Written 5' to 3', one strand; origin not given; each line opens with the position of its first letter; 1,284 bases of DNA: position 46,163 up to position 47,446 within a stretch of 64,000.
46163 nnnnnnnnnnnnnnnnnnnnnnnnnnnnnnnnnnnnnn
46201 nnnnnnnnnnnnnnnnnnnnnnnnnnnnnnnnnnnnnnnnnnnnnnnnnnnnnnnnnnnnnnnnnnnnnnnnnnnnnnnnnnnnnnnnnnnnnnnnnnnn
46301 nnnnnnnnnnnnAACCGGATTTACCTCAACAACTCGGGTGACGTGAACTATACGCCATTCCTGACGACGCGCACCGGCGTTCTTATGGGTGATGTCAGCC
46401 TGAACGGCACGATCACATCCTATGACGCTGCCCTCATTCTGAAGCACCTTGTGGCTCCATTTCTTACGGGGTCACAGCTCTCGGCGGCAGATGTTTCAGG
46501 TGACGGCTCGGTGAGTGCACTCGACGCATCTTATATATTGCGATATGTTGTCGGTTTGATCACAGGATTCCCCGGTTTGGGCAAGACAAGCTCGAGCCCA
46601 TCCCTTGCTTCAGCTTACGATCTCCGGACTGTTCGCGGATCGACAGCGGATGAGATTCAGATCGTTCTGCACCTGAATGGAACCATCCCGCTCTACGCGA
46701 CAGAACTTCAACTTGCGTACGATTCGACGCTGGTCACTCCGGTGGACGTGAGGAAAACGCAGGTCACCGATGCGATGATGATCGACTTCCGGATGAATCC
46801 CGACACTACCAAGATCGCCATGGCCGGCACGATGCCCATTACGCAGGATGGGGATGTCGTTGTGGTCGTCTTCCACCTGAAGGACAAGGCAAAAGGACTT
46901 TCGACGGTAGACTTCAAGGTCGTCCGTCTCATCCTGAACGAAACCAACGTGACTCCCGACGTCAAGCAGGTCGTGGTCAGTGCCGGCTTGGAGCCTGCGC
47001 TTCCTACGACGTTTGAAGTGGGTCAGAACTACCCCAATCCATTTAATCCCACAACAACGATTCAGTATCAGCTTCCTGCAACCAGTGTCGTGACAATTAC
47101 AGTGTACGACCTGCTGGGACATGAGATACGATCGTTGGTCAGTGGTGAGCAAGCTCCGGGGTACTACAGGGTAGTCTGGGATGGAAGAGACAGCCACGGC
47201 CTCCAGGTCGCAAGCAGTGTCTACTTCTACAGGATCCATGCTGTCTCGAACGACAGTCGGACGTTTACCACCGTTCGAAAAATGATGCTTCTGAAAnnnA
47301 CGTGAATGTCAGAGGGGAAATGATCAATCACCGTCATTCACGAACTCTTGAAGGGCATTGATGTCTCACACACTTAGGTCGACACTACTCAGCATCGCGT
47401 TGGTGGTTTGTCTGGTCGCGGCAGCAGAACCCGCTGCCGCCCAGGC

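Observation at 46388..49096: Dockerin-like and cohesin-like modules split across two adjacent T9SS cargo proteins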

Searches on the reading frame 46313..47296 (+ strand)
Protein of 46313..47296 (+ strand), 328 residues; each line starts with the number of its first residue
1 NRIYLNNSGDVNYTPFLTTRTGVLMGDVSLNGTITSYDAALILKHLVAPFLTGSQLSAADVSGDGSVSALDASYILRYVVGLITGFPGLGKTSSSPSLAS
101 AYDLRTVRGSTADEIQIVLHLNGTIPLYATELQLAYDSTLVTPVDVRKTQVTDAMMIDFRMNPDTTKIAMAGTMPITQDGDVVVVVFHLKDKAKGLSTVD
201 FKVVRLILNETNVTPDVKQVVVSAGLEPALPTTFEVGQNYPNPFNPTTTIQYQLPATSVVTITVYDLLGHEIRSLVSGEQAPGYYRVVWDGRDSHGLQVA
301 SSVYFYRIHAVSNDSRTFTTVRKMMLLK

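Call 11: find_homologous_proteins(query=window:46313-47296:+)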
Query window:46313-47296:+ (328 aa): 1727 proteins with E <= 0.001 among 6430 candidates; the best 120 are listed.
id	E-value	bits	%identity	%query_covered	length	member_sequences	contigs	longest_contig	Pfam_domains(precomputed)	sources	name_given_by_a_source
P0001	6.0e-178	609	85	100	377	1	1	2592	PF00404.25,PF00963.25,PF13860.13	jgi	-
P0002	3.5e-155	534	99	75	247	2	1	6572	PF00963.25,PF13860.13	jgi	jgi:hypothetical protein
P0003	9.0e-115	401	99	56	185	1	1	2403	PF13860.13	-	-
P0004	1.0e-106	375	61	85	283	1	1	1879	PF00963.25,PF13860.13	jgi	jgi:hypothetical protein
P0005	2.2e-92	328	50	100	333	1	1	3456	PF13585.13,PF00404.25,PF18962.8,PF13860.13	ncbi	-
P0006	3.8e-89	317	46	96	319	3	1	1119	PF00404.25,PF00963.25,PF18962.8,PF13860.13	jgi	jgi:hypothetical protein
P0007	4.5e-65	238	45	85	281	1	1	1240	PF13585.13,PF00963.25,PF18962.8,PF13860.13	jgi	jgi:hypothetical protein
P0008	2.0e-64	236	41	93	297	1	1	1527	PF00404.25,PF00963.25,PF13860.13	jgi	jgi:hypothetical protein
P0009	2.1e-52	197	41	79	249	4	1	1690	PF18962.8,PF13860.13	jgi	jgi:hypothetical protein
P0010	2.7e-50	190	37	97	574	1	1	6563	PF13229.13,PF00404.25,PF00963.25,PF18962.8,PF13860.13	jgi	jgi:Cohesin domain/FlgD Ig-like domain/Dockerin type I domain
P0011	2.4e-47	180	37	98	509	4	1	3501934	PF13229.13,PF00404.25,PF00963.25,PF13860.13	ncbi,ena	-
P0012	2.4e-47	180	37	97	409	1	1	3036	PF00404.25,PF00963.25,PF18962.8,PF13860.13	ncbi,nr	ncbi:MAG: T9SS type A sorting domain-containing protein, partial [Ignavibacteriales bacterium]|nr:T9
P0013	6.1e-47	179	38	94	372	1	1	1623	PF13585.13,PF00404.25,PF18962.8,PF13860.13,PF05345.19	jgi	-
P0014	3.2e-46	176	33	97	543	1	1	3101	PF13229.13,PF00963.25,PF18962.8,PF13860.13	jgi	jgi:parallel beta-helix repeat protein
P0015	3.3e-46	176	37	98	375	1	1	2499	PF00963.25,PF18962.8,PF13860.13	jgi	jgi:hypothetical protein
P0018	4.9e-44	169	28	98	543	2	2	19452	PF00404.25,PF00963.25,PF13860.13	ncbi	-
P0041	1.0e-32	132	32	92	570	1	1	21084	PF07646.22,PF24681.2,PF13415.13,PF00963.25,PF24981.2,PF01344.32,PF25210.2,PF24996.1,PF13964.13,PF13854.13,PF00404.25,PF13860.13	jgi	-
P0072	6.8e-24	103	33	94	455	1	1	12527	PF00404.25,PF00963.25,PF18962.8,PF13860.13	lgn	-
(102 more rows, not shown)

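Call 16: find_encoding_contigs(protein=P0011, flank=10000, max_places=3)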
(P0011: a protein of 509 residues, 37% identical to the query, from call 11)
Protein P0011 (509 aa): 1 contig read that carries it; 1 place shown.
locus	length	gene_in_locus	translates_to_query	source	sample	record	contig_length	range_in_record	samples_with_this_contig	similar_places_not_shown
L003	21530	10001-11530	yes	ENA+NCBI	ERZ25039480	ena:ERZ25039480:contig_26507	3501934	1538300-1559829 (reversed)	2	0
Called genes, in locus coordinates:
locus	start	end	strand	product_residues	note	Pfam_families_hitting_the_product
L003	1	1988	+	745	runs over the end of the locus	PF00136:DNA_pol_B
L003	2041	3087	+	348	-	PF01087:GalP_UDP_transf, PF02744:GalP_UDP_tr_C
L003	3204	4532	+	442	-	PF00083:Sugar_tr, PF07690:MFS_1, PF06609:TRI12 (weak), PF07690:MFS_1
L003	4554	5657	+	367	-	PF00480:ROK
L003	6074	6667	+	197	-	-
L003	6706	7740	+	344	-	PF13229:Beta_helix, PF28492:Beta_helix_4 (weak)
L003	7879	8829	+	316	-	PF13229:Beta_helix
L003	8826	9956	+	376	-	PF13229:Beta_helix (faint)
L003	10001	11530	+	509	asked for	PF13229:Beta_helix (weak), PF00404:Dockerin_1, PF00963:Cohesin, PF13860:FlgD_ig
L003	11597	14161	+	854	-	PF00963:Cohesin (weak), PF02368:Big_2 (faint), PF26918:Ig_Eae (faint), PF00963:Cohesin (weak), PF26182:Ig_NUP210_5th (weak), PF00963:Cohesin (weak), PF00041:fn3 (weak), PF18962:Por_Secre_tail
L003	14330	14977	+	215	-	PF03807:F420_oxidored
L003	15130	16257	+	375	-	PF01212:Beta_elim_lyase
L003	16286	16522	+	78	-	PF01212:Beta_elim_lyase (weak)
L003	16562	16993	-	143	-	PF06491:Disulph_isomer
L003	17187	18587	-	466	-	PF02878:PGM_PMM_I, PF02879:PGM_PMM_II, PF02880:PGM_PMM_III, PF00408:PGM_PMM_IV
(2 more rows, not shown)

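Call 41: predict_structure(alignment_id=A3)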
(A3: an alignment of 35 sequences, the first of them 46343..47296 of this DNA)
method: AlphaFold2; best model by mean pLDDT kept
length: 318 residues; sequences in the alignment: 35
mean_pLDDT: 88.1   pTM: 0.69
mean pLDDT of the five models: 88.1, 87.2, 86.0, 85.8, 85.5
residues with pLDDT >= 90: 219; 70-90: 62; 50-70: 27; < 50: 10
segments of 3 or more residues with pLDDT < 50: 1-4, 6-10
pLDDT, mean of each block of 10 residues (from residue 1): 44 88 97 98 96 93 97 89 56 86 90 89 97 96 96 98 93 95 78 95 89 64 78 72 94 96 96 90 94 94 94 86
secondary structure, 60 per line:
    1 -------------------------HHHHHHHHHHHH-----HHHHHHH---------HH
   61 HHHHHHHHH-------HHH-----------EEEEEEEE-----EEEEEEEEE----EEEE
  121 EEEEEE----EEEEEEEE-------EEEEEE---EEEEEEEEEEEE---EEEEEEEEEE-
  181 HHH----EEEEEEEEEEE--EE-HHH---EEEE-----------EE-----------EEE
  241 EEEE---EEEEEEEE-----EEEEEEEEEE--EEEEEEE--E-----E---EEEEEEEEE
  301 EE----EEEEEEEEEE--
elements in order: H26-37 H43-49 H59-69 E91-98 E104-112 E117-126 E131-138 E146-151 E155-166 E170-179 E188-198 E210-213 E238-244 E248-255 E261-270 E273-279 E292-302 E307-316

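Call 44: fold_search(model_id=the predicted structure, library=pdb)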
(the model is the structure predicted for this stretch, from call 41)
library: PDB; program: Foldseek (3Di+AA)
matches with E <= 10: 1663; with E <= 0.001: 216
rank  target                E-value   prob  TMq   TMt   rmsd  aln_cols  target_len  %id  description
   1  2w1n                  5.9e-11  1.00  0.30  0.40  17.6       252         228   11  cohesin and fibronectin type-III double module construct from the Clostridium perfringens glycoside hydrolase GH84C (released 2009-02-03)
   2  8jmw_A                6.2e-10  1.00  0.22  0.15  16.9       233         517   14  Fibril form of serine peptidase Vpr (released 2023-12-06)
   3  9i1y_A                1.5e-08  1.00  0.24  0.28  15.9       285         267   11  WxLIP from Enterococcus faecium (released 2026-01-28)
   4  3eif                  2.7e-08  1.00  0.25  0.09  20.4       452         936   11  1.9 angstrom crystal structure of the active form of the C5a peptidase from Streptococcus pyogenes (ScpA) (released 2009-02-24)
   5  9i25_C                4.8e-08  1.00  0.23  0.28  16.6       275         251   12  WxLIP from Enterococcus faecium locus A bound to long WxL (released 2026-01-28)
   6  9i1y_B                4.8e-08  1.00  0.22  0.26  15.7       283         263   10  WxLIP from Enterococcus faecium (released 2026-01-28)
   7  7yzx_A                5.9e-08  1.00  0.24  0.09  20.5       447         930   10  ScpA from Streptococcus pyogenes, D783A mutant. (released 2022-08-31)
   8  3kcp_A                6.6e-08  1.00  0.33  0.35  13.3       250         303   15  Crystal structure of interacting Clostridium thermocellum multimodular components (released 2010-02-09)
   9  1xf1_A                9.2e-08  1.00  0.24  0.09  19.0       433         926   10  Structure of C5a peptidase- a key virulence factor from Streptococcus (released 2005-11-22)
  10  4fl4_L                1.6e-07  1.00  0.33  0.34  14.8       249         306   15  Scaffoldin conformation and dynamics revealed by a ternary complex from the Clostridium thermocellum cellulosome (released 2012-06-27)
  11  4fl4_I                1.7e-07  1.00  0.34  0.35  13.4       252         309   15  Scaffoldin conformation and dynamics revealed by a ternary complex from the Clostridium thermocellum cellulosome (released 2012-06-27)
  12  7bj3                  1.8e-07  1.00  0.25  0.09  20.4       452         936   11  ScpA from Streptococcus pyogenes, S512A active site mutant (released 2021-05-12)
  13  8bty_A                1.8e-07  1.00  0.24  0.09  20.5       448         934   11  Structure of the active form of ScpB, the C5a-peptidase from Streptococcus agalactiae. (released 2023-11-15)
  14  4fl4_C                6.0e-07  1.00  0.34  0.35  14.9       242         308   14  Scaffoldin conformation and dynamics revealed by a ternary complex from the Clostridium thermocellum cellulosome (released 2012-06-27)
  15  3l8q_C                8.3e-07  1.00  0.31  0.29  15.4       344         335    9  Structure analysis of the type II cohesin dyad from the adaptor ScaA scaffoldin of Acetivibrio cellulolyticus (released 2010-05-05)
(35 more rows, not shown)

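Call 50: find_encoding_contigs(protein=P0041, flank=10000, max_places=2)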
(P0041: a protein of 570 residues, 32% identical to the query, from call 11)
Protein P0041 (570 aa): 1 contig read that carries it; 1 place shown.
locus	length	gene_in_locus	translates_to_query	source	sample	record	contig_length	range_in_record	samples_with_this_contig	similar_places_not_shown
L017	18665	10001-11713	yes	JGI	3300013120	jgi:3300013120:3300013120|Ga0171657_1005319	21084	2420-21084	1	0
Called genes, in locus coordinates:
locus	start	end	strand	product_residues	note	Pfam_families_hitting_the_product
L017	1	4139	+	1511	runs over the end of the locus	PF01835:MG2 (faint), PF05345:He_PIG, PF18962:Por_Secre_tail (faint), PF16158:N_BRCA1_IG, PF13860:FlgD_ig (weak)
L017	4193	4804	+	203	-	-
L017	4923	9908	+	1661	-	PF17957:Big_7 (weak), PF13620:CarboxypepD_reg, PF17210:SdrD_B, PF22904:NOMO1-like_2nd (weak), PF19190:BACON_2, PF09136:Glucodextran_B, PF17963:Big_9 (weak), PF00404:Dockerin_1 (weak), +4 more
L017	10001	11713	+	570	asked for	PF24681:Kelch_KLHDC2_KLHL20_DRC7, PF25210:Kelch_FKB95, PF24681:Kelch_KLHDC2_KLHL20_DRC7, PF01344:Kelch_1, PF07646:Kelch_2, PF13964:Beta-prop_Calicin, PF13415:Beta-prop_FBX42, PF01344:Kelch_1, +11 more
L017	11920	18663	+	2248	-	?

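Call 51: find_encoding_contigs(protein=P0018, flank=10000, max_places=2)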
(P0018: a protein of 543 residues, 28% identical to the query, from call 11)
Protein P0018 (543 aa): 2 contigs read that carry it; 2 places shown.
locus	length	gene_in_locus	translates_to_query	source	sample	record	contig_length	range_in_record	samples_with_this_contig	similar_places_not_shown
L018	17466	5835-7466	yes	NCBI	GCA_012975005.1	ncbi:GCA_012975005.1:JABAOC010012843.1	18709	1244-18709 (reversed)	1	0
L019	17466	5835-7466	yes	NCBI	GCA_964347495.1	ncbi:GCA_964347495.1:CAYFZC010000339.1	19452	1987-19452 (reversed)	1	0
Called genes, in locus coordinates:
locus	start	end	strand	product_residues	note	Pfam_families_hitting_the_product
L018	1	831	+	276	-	?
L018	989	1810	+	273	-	PF18962:Por_Secre_tail (faint), PF13860:FlgD_ig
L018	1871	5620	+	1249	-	PF08126:Propeptide_C25, PF01364:Peptidase_C25, PF13860:FlgD_ig (weak)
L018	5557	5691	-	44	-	-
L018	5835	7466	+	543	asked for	PF00404:Dockerin_1 (weak), PF00963:Cohesin (weak), PF13860:FlgD_ig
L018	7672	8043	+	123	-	-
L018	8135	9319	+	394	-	PF01266:DAO, PF07992:Pyr_redox_2 (faint), PF13454:NAD_binding_9 (faint)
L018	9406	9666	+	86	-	-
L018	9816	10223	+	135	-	PF08570:DUF1761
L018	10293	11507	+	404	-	PF13289:SIR2_2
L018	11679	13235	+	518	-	PF12954:DUF3843 (weak)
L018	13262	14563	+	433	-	-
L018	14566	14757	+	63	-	-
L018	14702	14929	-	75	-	-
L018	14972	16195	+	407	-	PF04326:SLFN_AlbA_2, PF13749:HATPase_c_4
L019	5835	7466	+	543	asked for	PF00404:Dockerin_1 (weak), PF00963:Cohesin (weak), PF13860:FlgD_ig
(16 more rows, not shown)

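Call 52: find_encoding_contigs(protein=P0072, flank=10000, max_places=2)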
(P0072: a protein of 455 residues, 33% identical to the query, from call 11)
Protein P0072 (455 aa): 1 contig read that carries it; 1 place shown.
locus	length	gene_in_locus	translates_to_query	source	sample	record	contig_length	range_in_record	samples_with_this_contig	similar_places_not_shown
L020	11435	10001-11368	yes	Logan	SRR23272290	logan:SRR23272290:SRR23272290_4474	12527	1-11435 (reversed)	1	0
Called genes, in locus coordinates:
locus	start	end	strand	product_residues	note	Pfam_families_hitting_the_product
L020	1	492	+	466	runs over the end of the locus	PF00919:UPF0004, PF04055:Radical_SAM, PF01938:TRAM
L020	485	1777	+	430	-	PF00158:Sigma54_activat, PF00493:MCM (weak), PF14532:Sigma54_activ_2, PF07724:AAA_2 (weak), PF07728:AAA_5 (weak), PF25601:AAA_lid_14, PF02954:HTH_8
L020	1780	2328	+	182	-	PF04390:LptE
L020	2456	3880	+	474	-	PF13506:Glyco_transf_21, PF00535:Glycos_transf_2, PF13641:Glyco_tranf_2_3, PF13632:Glyco_trans_2_3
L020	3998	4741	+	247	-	PF07719:TPR_2 (faint), PF12895:ANAPC3 (faint), PF13428:TPR_14 (faint), PF13432:TPR_16 (faint), PF14559:TPR_19 (weak), PF13176:TPR_7 (faint)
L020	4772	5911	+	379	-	PF03702:AnmK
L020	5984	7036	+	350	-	PF00586:AIRS, PF02769:AIRS_C (weak)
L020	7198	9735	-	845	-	PF17162:DUF5118 (weak), PF17148:DUF5117, PF16313:DUF4953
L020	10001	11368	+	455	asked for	PF00963:Cohesin (weak), PF13860:FlgD_ig (faint), PF00404:Dockerin_1 (weak), PF18962:Por_Secre_tail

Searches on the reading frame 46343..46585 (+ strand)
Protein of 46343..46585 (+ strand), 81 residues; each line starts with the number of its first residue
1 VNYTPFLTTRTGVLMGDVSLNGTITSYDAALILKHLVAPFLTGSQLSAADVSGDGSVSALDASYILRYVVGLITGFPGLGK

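Call 13: search_protein_families(library=pfam, proteins=[window:46343-46585:+], max_evalue=1)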
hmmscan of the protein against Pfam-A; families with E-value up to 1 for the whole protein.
window:46343-46585:+ (81 aa): 1 family
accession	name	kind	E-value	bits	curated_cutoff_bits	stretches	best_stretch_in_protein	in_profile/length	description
PF00404.24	Dockerin_1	-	1.2e-12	48.2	22.9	1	16-69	2-56/57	Dockerin type I domain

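Call 67: search_protein_families(library=ncbifam, proteins=[window:46343-46585:+], max_evalue=0.1)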
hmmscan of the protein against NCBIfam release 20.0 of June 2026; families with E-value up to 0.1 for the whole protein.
window:46343-46585:+ (81 aa): 1 family
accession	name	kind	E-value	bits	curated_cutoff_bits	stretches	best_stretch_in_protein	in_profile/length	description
NF049990.1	CellobisidaseCelK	equivalog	2.8e-07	29.1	1700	1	11-74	825-887/889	cellulose 1,4-beta-cellobiosidase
